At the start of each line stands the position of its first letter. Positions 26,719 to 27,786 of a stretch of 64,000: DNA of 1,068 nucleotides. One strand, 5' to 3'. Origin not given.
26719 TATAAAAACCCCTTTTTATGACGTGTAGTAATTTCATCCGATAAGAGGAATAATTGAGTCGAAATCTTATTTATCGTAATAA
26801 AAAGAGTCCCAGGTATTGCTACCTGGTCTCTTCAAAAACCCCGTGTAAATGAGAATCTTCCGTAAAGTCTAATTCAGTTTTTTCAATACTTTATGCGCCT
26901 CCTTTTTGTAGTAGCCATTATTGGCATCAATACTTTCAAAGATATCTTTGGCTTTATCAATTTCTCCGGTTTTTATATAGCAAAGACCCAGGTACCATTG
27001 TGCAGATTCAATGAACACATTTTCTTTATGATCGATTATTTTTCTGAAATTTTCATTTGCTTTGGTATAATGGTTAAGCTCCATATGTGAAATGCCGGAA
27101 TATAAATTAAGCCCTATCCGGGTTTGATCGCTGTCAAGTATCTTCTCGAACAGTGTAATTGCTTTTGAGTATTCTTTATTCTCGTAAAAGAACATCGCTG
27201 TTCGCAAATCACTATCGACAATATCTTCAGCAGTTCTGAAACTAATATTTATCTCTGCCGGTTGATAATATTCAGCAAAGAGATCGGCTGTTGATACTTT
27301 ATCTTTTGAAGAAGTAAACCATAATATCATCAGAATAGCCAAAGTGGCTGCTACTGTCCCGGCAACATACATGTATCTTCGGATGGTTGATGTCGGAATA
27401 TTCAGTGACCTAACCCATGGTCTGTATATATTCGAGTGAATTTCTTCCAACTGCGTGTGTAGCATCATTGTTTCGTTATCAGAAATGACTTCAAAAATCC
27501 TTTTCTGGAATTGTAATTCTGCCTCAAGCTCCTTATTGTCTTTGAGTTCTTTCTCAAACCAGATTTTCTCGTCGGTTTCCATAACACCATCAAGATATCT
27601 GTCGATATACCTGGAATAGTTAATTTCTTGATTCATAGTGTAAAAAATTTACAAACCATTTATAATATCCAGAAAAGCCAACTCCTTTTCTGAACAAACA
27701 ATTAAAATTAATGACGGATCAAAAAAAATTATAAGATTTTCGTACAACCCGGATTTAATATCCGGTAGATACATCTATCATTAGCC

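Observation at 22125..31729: Candidate undescribed peptide-signal / CHAT-protease / ECF-sigma module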

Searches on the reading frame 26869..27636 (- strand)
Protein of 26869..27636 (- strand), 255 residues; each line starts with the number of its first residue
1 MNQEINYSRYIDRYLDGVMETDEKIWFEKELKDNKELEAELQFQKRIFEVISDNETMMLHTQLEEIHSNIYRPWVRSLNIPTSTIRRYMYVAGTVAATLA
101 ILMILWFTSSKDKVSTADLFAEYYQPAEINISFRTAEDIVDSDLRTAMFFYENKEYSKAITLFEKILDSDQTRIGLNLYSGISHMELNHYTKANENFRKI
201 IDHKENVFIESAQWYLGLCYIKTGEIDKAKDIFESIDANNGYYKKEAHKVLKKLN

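Call 3: search_protein_families(library=pfam, proteins=[window:26869-27636:-], max_evalue=0.01)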
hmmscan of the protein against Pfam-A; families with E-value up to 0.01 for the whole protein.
window:26869-27636:- (255 aa): 11 families
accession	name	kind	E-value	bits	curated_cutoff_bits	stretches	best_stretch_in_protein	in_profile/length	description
PF13174.12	TPR_6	-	1.5e-11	44.5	26.3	1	212-236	2-26/33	Tetratricopeptide repeat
PF07719.23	TPR_2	-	1.8e-09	37.4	27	0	212-234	3-25/34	Tetratricopeptide repeat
PF14559.12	TPR_19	-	6e-06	26.9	25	0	189-240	6-55/68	Tetratricopeptide repeat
PF00515.34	TPR_1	-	9.2e-06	25.7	27.8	0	216-233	7-24/34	Tetratricopeptide repeat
PF13181.12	TPR_8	-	3.4e-05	24.1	25.7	0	216-234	7-25/34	Tetratricopeptide repeat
PF13432.12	TPR_16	-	7.2e-05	23.6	32.7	0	181-236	4-57/65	Tetratricopeptide repeat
PF12895.13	ANAPC3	-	0.00016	22.4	27.2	0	210-237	24-50/82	Anaphase-promoting complex, cyclosome, subunit 3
PF13428.12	TPR_14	-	0.00058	20.7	23.5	0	212-241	3-32/44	Tetratricopeptide repeat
PF21545.3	T7SS_EccA1_N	-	0.0027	17.5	27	1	173-241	167-236/272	T7SS, ESX-1 secretion system protein EccA1, N-terminal domain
PF10345.15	Cohesin_load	-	0.0041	16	25.8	1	161-240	342-428/585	Cohesin loading factor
PF13424.12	TPR_12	-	0.0058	17.2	30.1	0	147-170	10-33/77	Tetratricopeptide repeat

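Call 4: search_protein_families(library=ncbifam, proteins=[window:26869-27636:-], max_evalue=0.01)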
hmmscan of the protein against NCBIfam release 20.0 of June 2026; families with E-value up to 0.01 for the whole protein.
window:26869-27636:- (255 aa): 11 families
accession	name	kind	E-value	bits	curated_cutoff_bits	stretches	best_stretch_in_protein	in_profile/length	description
TIGR02917.1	PEP_TPR_lipo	equivalog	1.1e-07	30.2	312.2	1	147-240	268-359/899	XrtA/PEP-CTERM system TPR-repeat protein PrsT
NF040959.1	MamA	equivalog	3.6e-06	26.6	200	1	140-234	71-163/204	magnetosome protein MamA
TIGR02552.1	LcrH_SycD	equivalog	3.9e-06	26.6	104.8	1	145-239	23-115/136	SycD/LcrH family type III secretion system chaperone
NF053607.1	CHU_0125_OmpA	equivalog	1.3e-05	24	620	1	148-254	27-133/639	CHU_0125 family OmpA-like outer membrane integrity protein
TIGR02795.1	tol_pal_ybgF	equivalog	0.0001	22.9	90.1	1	183-252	11-81/119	tol-pal system protein YbgF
TIGR02521.1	type_IV_pilW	equivalog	0.00047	19.8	154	0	180-234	37-89/234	type IV pilus biogenesis/stability protein PilW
NF008756.0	PRK11788.1-4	equivalog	0.0019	17.3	474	0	180-247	41-106/389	lipopolysaccharide assembly protein LapB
NF008753.0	PRK11788.1-1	equivalog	0.0024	17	395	1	152-233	192-272/389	lipopolysaccharide assembly protein LapB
NF008757.0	PRK11788.1-5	equivalog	0.0026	16.9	363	1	151-238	191-277/388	lipopolysaccharide assembly protein LapB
TIGR03302.1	OM_YfiO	subfamily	0.0035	16.9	81.4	0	182-231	41-224/239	outer membrane protein assembly factor BamD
TIGR00756.2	PPR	repeat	0.0066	16.5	20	0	219-238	9-28/35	pentatricopeptide repeat protein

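Call 12: find_homologous_proteins(query=window:26869-27636:-)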
Query window:26869-27636:- (255 aa): 120 proteins with E <= 0.001 among 597 candidates.
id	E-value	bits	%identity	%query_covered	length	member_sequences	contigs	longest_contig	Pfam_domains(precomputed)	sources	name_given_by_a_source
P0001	1.4e-164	563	100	100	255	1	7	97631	PF14559.13,PF00515.35,PF12895.14,PF07719.24,PF13174.13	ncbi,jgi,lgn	-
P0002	1.4e-115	403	68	100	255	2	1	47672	PF14559.13,PF21545.4,PF12895.14,PF13432.13,PF07719.24,PF13174.13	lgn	-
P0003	6.8e-112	391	66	95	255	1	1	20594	PF14559.13,PF00515.35,PF13432.13,PF07719.24,PF13174.13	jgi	jgi:tetratricopeptide (TPR) repeat protein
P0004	1.8e-108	380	65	100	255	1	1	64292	PF14559.13,PF00515.35,PF13432.13,PF07719.24,PF13174.13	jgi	jgi:tetratricopeptide (TPR) repeat protein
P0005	3.3e-107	376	64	100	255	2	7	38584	PF14559.13,PF21545.4,PF00515.35,PF12895.14,PF13432.13,PF13428.13,PF13181.13,PF07719.24,PF13174.13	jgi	jgi:tetratricopeptide (TPR) repeat protein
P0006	2.7e-105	369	65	91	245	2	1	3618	PF14559.13,PF00515.35,PF13432.13,PF07719.24,PF13174.13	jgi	-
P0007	1.5e-104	367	64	100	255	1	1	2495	PF14559.13,PF00515.35,PF13432.13,PF07719.24,PF13174.13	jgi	jgi:tetratricopeptide (TPR) repeat protein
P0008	4.8e-101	355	61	100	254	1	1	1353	PF00515.35,PF13432.13,PF07719.24,PF13174.13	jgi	jgi:tetratricopeptide (TPR) repeat protein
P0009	4.3e-98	346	59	100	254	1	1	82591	PF00515.35,PF07719.24,PF13174.13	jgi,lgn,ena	-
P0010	2.0e-94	334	58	100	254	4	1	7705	PF14559.13,PF00515.35,PF13432.13,PF07719.24,PF13174.13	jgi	-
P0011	1.0e-92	328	57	100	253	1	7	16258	PF13432.13,PF07719.24,PF13174.13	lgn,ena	-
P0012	1.4e-92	328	58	100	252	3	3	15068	PF14559.13,PF00515.35,PF07719.24,PF13174.13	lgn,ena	-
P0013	3.6e-92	326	58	100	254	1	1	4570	PF07719.24,PF13174.13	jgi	jgi:tetratricopeptide (TPR) repeat protein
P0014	1.6e-91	324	56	100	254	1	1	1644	PF14559.13,PF07719.24,PF13174.13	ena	-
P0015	1.4e-90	321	58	100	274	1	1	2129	PF14559.13,PF07719.24,PF13174.13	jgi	jgi:tetratricopeptide (TPR) repeat protein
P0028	4.0e-78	280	51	100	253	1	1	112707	PF14559.13,PF00515.35,PF13432.13,PF07719.24,PF13174.13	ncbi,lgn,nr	ncbi:MAG: tetratricopeptide repeat protein [Bacteroidales bacterium]|nr:tetratricopeptide repeat pro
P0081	3.7e-60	222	42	100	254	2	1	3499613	PF07719.24,PF13174.13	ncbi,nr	ncbi:MAG: hypothetical protein JSV22_07380 [Bacteroidales bacterium]|nr:MAG: hypothetical protein JS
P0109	1.7e-51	193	41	100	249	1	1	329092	PF14559.13,PF00515.35,PF21033.5,PF13432.13,PF13181.13,PF07719.24,PF13174.13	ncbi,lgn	-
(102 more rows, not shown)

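Call 13: find_encoding_contigs(protein=P0028, flank=10000, max_places=2)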
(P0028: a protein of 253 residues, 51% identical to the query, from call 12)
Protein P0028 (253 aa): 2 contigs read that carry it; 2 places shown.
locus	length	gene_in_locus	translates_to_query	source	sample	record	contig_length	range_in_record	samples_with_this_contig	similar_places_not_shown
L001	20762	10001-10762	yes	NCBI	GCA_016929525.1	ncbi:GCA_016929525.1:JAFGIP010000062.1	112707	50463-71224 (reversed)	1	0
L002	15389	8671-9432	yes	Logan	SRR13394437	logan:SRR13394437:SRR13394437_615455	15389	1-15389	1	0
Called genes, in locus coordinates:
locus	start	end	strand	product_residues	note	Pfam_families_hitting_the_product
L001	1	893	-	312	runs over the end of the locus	PF01029:NusB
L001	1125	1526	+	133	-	PF11680:DUF3276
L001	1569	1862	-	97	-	PF01910:Thiamine_BP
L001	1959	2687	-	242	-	-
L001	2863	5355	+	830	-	PF04023:FeoA, PF00009:GTP_EFTU (faint), PF02421:FeoB_N, PF01926:MMR_HSR1, PF17910:FeoB_Cyto, PF07670:Gate, PF07664:FeoB_C, PF07670:Gate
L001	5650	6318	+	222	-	PF04542:Sigma70_r2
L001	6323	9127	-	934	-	PF13424:TPR_12 (faint), PF17874:TPR_MalT (faint), PF12770:CHAT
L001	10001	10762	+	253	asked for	PF00515:TPR_1 (faint), PF07719:TPR_2 (faint), PF13174:TPR_6 (faint), PF13432:TPR_16 (faint), PF14559:TPR_19 (faint)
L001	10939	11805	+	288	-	PF00512:HisKA, PF02518:HATPase_c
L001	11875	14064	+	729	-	PF03412:Peptidase_C39, PF13529:Peptidase_C39_2 (weak), PF00664:ABC_membrane, PF02463:SMC_N (faint), PF00005:ABC_tran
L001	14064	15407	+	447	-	PF26002:Beta-barrel_AprE (faint)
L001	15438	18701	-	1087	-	PF08448:PAS_4, PF08448:PAS_4, PF08448:PAS_4, PF00989:PAS, PF08448:PAS_4, PF08448:PAS_4, PF00512:HisKA, PF02518:HATPase_c, +9 more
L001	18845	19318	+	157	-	-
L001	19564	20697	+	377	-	PF00389:2-Hacid_dh, PF02826:2-Hacid_dh_C, PF11890:DUF3410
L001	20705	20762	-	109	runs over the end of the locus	-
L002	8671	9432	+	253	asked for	PF00515:TPR_1 (faint), PF07719:TPR_2 (faint), PF13174:TPR_6 (faint), PF13432:TPR_16 (faint), PF14559:TPR_19 (faint)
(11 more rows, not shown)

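Call 14: find_encoding_contigs(protein=P0081, flank=10000, max_places=2)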
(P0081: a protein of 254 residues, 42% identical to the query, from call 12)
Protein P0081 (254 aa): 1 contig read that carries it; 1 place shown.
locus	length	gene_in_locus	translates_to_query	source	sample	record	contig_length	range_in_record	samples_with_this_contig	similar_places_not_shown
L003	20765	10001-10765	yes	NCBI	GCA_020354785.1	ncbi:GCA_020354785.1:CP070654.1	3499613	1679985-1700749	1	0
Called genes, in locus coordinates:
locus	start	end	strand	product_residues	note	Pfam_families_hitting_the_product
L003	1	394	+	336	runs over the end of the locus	-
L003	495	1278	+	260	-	-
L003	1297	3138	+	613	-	PF19335:HMBD, PF25917:BSH_RND, PF25919:BSH_CusB, PF25973:BSH_CzcB, PF25869:3HB_CusB, PF25954:Beta-barrel_RND_2, PF25975:CzcB_C (weak), PF11827:DUF3347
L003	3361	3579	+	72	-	-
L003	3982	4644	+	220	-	PF00365:PFK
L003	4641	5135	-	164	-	PF00210:Ferritin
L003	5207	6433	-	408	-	PF00180:Iso_dh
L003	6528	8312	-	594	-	PF13177:DNA_pol3_delta2, PF00004:AAA, PF22608:DNAX_ATPase_lid, PF12169:DNA_pol3_gamma3 (weak), PF28557:DUF8439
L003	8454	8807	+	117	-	PF01250:Ribosomal_S6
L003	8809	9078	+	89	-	PF01084:Ribosomal_S18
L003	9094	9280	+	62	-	PF01281:Ribosomal_L9_N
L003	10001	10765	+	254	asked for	PF07719:TPR_2 (faint), PF13174:TPR_6 (faint)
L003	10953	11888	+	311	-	PF00512:HisKA, PF02518:HATPase_c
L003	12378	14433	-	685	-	PF00932:LTD, PF13290:CHB_HEX_C_1, PF13287:Fn3_assoc, PF08757:CotH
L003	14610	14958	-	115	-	PF18962:Por_Secre_tail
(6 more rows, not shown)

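Call 15: find_encoding_contigs(protein=P0109, flank=10000, max_places=2)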
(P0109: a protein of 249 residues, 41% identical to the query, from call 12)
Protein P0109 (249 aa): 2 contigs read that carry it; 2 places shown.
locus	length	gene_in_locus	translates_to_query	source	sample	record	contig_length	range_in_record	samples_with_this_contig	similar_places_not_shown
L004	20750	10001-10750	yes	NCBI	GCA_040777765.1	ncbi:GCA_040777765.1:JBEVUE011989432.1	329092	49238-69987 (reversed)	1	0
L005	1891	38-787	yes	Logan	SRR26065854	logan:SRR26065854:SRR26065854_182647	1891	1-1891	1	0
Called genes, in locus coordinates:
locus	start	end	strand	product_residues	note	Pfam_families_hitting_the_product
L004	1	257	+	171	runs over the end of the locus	-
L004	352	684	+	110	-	PF22544:HYDIN_VesB_CFA65-like_Ig, PF07610:DUF1573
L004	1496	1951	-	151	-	PF18347:DUF5606, PF21186:DUF6852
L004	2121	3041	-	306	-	PF01029:NusB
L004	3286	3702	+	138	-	PF11680:DUF3276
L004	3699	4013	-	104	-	PF01910:Thiamine_BP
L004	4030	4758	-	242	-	-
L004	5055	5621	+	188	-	PF04542:Sigma70_r2 (weak)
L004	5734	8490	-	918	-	PF00515:TPR_1 (faint), PF07719:TPR_2 (faint), PF13181:TPR_8 (faint), PF13374:TPR_10 (faint), PF13428:TPR_14 (faint), PF13424:TPR_12, PF24885:TPR_NPHP3 (weak), PF12770:CHAT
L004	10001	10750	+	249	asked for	PF21033:RMD1-3 (faint), PF00515:TPR_1 (faint), PF07719:TPR_2 (faint), PF13174:TPR_6 (faint), PF13432:TPR_16 (weak), PF13181:TPR_8 (faint), PF14559:TPR_19 (weak)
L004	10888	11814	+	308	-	PF00512:HisKA, PF02518:HATPase_c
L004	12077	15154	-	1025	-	PF08448:PAS_4, PF08448:PAS_4, PF13426:PAS_9, PF08448:PAS_4, PF13426:PAS_9, PF08448:PAS_4, PF00512:HisKA, PF02518:HATPase_c, +6 more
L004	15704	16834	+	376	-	PF00389:2-Hacid_dh, PF02826:2-Hacid_dh_C, PF11890:DUF3410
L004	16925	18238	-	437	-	PF00365:PFK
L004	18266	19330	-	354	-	PF09314:DUF1972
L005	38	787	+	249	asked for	PF21033:RMD1-3 (faint), PF00515:TPR_1 (faint), PF07719:TPR_2 (faint), PF13174:TPR_6 (faint), PF13432:TPR_16 (weak), PF13181:TPR_8 (faint), PF14559:TPR_19 (weak)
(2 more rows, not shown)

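Call 23: find_related_loci(query=A1, collection=genome_contigs, flank=10000)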
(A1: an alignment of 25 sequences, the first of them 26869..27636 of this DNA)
Query A1 (255 aa) in genome_contigs; peptide patterns used: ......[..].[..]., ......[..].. (x = any residue, [..] = any of these).
300 stretches matched a pattern; 285 encode a relative of the query (tblastn E <= 1e-3); the best 80 are kept; 80 distinct loci.
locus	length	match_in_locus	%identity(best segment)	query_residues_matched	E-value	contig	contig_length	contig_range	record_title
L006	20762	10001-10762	59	1-255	5e-104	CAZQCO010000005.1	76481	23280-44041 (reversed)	MAG TPA_asm: uncultured Bacteroidales bacterium isolate binchicken_co81_449 genome assembly, contig: NODE_260_length_764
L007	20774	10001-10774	57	1-255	2e-96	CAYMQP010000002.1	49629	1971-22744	MAG TPA_asm: uncultured Bacteroidales bacterium isolate binchicken_co178_8 genome assembly, contig: NODE_1181_length_496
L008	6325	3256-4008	50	1-254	1e-85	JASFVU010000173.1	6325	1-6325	MAG: Bacteroidales bacterium isolate D1105M20metaG_Bin_9 D1105M20metaG_FD_scaffold_4591_c1, whole genome shotgun sequenc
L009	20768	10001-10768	49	1-255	4e-84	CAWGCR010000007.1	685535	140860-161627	MAG: uncultured Bacteroidales bacterium isolate MFD03804.bin.2.165 genome assembly, contig: contig_42326, whole genome s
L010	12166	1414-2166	49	1-254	7e-84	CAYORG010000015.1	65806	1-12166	MAG TPA_asm: uncultured Bacteroidales bacterium isolate binchicken_co89_594 genome assembly, contig: NODE_476_length_658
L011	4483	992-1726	52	1-247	2e-83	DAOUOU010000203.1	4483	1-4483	MAG TPA_asm: Bacteroidales bacterium isolate CSMAG_82 CSMAG_82_k119_28688_length_4483_cov_6.7621, whole genome shotgun s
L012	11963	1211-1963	49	1-254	4e-83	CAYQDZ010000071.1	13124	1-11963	MAG TPA_asm: uncultured Bacteroidales bacterium isolate binchicken_co116_374 genome assembly, contig: NODE_5035_length_1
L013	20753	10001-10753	48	1-254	1e-82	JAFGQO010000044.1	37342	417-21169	MAG: Bacteroidales bacterium isolate Zod_Metabat.768 k87_2198881, whole genome shotgun sequence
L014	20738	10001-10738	51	1-247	3e-82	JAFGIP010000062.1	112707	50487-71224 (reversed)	MAG: Bacteroidales bacterium isolate Zod_Metabat.217 k87_6340153, whole genome shotgun sequence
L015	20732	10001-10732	48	1-247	3e-81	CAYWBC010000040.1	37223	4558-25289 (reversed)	MAG TPA_asm: uncultured Bacteroidales bacterium isolate binchicken_co129_395 genome assembly, contig: NODE_2799_length_3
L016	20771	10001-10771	51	1-254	9e-77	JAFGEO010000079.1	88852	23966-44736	MAG: Bacteroidales bacterium isolate Zod_Metabat.1236 k87_5196539, whole genome shotgun sequence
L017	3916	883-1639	56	1-255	4e-84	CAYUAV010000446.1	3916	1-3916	MAG TPA_asm: uncultured Bacteroidales bacterium isolate SRP214966_co4_214 genome assembly, contig: NODE_39333_length_391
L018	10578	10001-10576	57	1-193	1e-70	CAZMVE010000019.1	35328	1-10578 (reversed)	MAG TPA_asm: uncultured Bacteroidales bacterium isolate binchicken_co116_411 genome assembly, contig: NODE_1005_length_3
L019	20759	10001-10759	45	1-254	2e-67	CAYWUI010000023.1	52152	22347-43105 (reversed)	MAG TPA_asm: uncultured Bacteroidales bacterium isolate binchicken_co34_333 genome assembly, contig: NODE_810_length_521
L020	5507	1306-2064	43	1-254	7e-66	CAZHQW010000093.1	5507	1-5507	MAG TPA_asm: uncultured Bacteroidales bacterium isolate binchicken_co34_545 genome assembly, contig: NODE_26873_length_5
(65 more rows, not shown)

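Call 64: find_encoding_contigs(protein=P0001, flank=3000, max_places=3)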
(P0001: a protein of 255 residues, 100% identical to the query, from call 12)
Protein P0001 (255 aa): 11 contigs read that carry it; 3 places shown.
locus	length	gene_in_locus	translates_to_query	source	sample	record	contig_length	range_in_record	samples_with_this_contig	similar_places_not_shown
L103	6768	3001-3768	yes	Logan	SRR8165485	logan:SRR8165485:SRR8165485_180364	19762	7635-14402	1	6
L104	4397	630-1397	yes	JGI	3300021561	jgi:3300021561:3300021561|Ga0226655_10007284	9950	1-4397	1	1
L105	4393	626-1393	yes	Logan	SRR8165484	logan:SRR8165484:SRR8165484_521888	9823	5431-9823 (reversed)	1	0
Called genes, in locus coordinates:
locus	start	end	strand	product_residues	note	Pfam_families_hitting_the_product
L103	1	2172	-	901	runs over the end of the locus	PF00515:TPR_1 (faint), PF07719:TPR_2 (faint), PF13181:TPR_8 (faint), PF13374:TPR_10 (faint), PF13424:TPR_12, PF12770:CHAT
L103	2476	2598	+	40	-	-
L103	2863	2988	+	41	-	-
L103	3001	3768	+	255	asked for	PF12895:ANAPC3 (faint), PF07719:TPR_2 (faint), PF13174:TPR_6 (faint), PF00515:TPR_1 (faint), PF14559:TPR_19 (faint)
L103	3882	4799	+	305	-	PF00512:HisKA, PF02518:HATPase_c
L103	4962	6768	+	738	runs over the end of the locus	PF03412:Peptidase_C39, PF13529:Peptidase_C39_2 (faint), PF00664:ABC_membrane, PF02463:SMC_N (faint), PF00005:ABC_tran, PF13401:AAA_22 (faint)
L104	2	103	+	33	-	?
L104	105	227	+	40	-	-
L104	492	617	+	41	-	-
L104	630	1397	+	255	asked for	PF12895:ANAPC3 (faint), PF07719:TPR_2 (faint), PF13174:TPR_6 (faint), PF00515:TPR_1 (faint), PF14559:TPR_19 (faint)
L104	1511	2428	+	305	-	PF00512:HisKA, PF02518:HATPase_c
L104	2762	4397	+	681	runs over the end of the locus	PF03412:Peptidase_C39, PF00664:ABC_membrane, PF00005:ABC_tran, PF02463:SMC_N (faint), PF13401:AAA_22 (faint)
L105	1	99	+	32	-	?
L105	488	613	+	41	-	-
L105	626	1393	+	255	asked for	PF12895:ANAPC3 (faint), PF07719:TPR_2 (faint), PF13174:TPR_6 (faint), PF00515:TPR_1 (faint), PF14559:TPR_19 (faint)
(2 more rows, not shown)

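Call 84: search_protein_families(library=padloc, proteins=[window:26869-27636:-], max_evalue=0.001)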
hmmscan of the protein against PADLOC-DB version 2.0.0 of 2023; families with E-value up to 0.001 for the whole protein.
window:26869-27636:- (255 aa): 0 families
